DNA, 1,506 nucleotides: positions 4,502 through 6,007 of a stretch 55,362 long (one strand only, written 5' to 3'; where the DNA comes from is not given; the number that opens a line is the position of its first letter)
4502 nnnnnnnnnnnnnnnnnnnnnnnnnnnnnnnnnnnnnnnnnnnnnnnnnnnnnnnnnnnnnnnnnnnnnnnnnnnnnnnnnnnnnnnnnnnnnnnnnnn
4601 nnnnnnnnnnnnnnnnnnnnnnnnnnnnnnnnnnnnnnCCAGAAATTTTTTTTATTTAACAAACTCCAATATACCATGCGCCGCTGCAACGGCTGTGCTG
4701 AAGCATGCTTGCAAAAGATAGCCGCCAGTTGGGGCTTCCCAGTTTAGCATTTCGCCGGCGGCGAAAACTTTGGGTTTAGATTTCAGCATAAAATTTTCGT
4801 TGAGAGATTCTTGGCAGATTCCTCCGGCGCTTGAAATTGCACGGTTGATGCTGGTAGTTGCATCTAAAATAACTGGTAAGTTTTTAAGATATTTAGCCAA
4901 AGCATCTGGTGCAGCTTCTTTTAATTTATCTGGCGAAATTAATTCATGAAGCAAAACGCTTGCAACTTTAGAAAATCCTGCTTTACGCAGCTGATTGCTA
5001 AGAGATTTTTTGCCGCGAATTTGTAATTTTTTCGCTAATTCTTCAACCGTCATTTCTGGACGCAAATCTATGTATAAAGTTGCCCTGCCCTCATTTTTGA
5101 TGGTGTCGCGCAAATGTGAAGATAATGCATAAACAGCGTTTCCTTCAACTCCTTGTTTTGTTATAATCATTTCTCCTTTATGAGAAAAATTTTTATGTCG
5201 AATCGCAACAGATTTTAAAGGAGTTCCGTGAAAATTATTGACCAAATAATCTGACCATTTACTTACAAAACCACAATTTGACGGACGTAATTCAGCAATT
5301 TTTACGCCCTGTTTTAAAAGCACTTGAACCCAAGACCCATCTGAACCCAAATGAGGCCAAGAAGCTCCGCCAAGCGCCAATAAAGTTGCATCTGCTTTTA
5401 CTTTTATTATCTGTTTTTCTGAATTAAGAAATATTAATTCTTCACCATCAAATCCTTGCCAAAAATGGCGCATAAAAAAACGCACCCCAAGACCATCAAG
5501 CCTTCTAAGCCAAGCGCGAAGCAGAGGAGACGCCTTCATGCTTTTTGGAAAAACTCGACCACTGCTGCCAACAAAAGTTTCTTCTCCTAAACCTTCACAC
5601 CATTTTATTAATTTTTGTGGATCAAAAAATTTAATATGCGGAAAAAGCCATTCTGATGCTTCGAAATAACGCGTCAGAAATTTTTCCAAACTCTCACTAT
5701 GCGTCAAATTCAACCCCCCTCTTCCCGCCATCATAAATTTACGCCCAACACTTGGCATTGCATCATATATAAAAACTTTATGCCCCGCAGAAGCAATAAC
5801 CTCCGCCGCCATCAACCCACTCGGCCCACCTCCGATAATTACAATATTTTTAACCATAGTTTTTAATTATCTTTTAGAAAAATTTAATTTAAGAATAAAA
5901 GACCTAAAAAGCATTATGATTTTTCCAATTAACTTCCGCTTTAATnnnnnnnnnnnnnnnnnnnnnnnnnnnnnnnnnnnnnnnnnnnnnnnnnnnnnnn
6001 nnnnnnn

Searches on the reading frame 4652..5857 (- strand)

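Call 3: search_protein_families(library=pfam, proteins=[window:4652-5857:-], max_evalue=0.01)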
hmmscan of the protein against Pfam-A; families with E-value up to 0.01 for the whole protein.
window:4652-5857:- (401 aa): 11 families
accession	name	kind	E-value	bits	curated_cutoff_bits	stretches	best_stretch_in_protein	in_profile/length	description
PF03486.20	HI0933_like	-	9.8e-69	231.9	50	1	4-394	2-243/244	HI0933-like protein Rossmann domain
PF22780.1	HI0933_like_1st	-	6.9e-29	101.2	27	1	191-342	1-165/165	HI0933-like protein barrel and H2TH domain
PF01266.30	DAO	-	7.5e-06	26.1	27.9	0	5-38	2-35/353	FAD dependent oxidoreductase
PF00890.30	FAD_binding_2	-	1e-05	25.4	20.4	1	5-72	2-75/414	FAD binding domain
PF07992.20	Pyr_redox_2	-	1.4e-05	25.1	26.1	1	4-40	2-34/291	Pyridine nucleotide-disulphide oxidoreductase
PF13450.12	NAD_binding_8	-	4.7e-05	24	21.9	1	7-38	1-32/68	NAD(P)-binding Rossmann-like domain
PF00070.33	Pyr_redox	-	8.3e-05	23.5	22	1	4-40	1-37/82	Pyridine nucleotide-disulphide oxidoreductase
PF01946.23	Thi4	-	0.00031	20.5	26.2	1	2-39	17-55/235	Thi4 family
PF01494.25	FAD_binding_3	-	0.00064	19.5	22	1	5-35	4-34/349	FAD binding domain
PF12831.13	FAD_oxidored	-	0.0011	18.8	27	1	5-38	2-35/416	FAD dependent oxidoreductase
PF01262.27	AlaDh_PNT_C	-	0.0045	16.9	23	1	4-43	30-69/214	Alanine dehydrogenase/PNT, C-terminal domain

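Call 4: search_protein_families(library=ncbifam, proteins=[window:4652-5857:-], max_evalue=0.01)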
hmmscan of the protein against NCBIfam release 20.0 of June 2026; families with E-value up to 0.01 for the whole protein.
window:4652-5857:- (401 aa): 36 families (the best 25 are shown)
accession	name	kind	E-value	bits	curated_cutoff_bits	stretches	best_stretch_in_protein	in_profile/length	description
TIGR03862.1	flavo_PP4765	subfamily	1e-144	482.1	242.65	1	26-400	2-375/376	TIGR03862 family flavoprotein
TIGR00275.1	TIGR00275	subfamily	8.4e-91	304.8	183.8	1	5-393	1-400/401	aminoacetone oxidase family FAD-binding enzyme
NF009409.0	PRK12770.1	subfamily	2.9e-08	33.1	343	1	3-38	19-54/360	putative glutamate synthase subunit beta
NF009410.0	PRK12771.1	subfamily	1.8e-07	30.2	516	1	3-38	139-174/566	NAD(P)-binding protein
NF005560.0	PRK07233.1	equivalog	9.1e-07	28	252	1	4-39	2-37/435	hypothetical protein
TIGR03997.1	mycofact_OYE_2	equivalog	1.3e-06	27.1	793.15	1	3-46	380-423/645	mycofactocin system FadH/OYE family oxidoreductase 2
NF041087.1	bile_acid_BaiCD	equivalog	1.4e-06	26.8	825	1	3-46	381-424/642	bile acid Fe-S flavoenzyme BaiCD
NF045599.1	bili_reduct_long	exception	3.9e-06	25.4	750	1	3-44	382-423/641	bilirubin reductase, long form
TIGR01318.1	gltD_gamma_fam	subfamily_domain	7.6e-06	24.8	482.95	1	3-39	142-178/467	glutamate synthase, small subunit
TIGR00292.1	TIGR00292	equivalog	2.6e-05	23.6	148.3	1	2-40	21-59/254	sulfide-dependent adenosine diphosphate thiazole synthase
TIGR01316.1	gltA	equivalog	7.4e-05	21.7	471.75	1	3-38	134-169/449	NADPH-dependent glutamate synthase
NF005547.0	PRK07208.1-3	equivalog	8.6e-05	21.4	380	1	3-39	5-41/465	hypothetical protein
NF009454.0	PRK12814.1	equivalog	0.00014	20.4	916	1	3-39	194-230/657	putative NADPH-dependent glutamate synthase small subunit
TIGR02032.1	GG-red-SF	subfamily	0.00021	21.1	158.8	1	5-34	3-32/297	geranylgeranyl reductase family protein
TIGR03996.1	mycofact_OYE_1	hypoth_equivalog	0.00027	19.6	627.9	1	4-48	374-418/633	mycofactocin system FadH/OYE family oxidoreductase 1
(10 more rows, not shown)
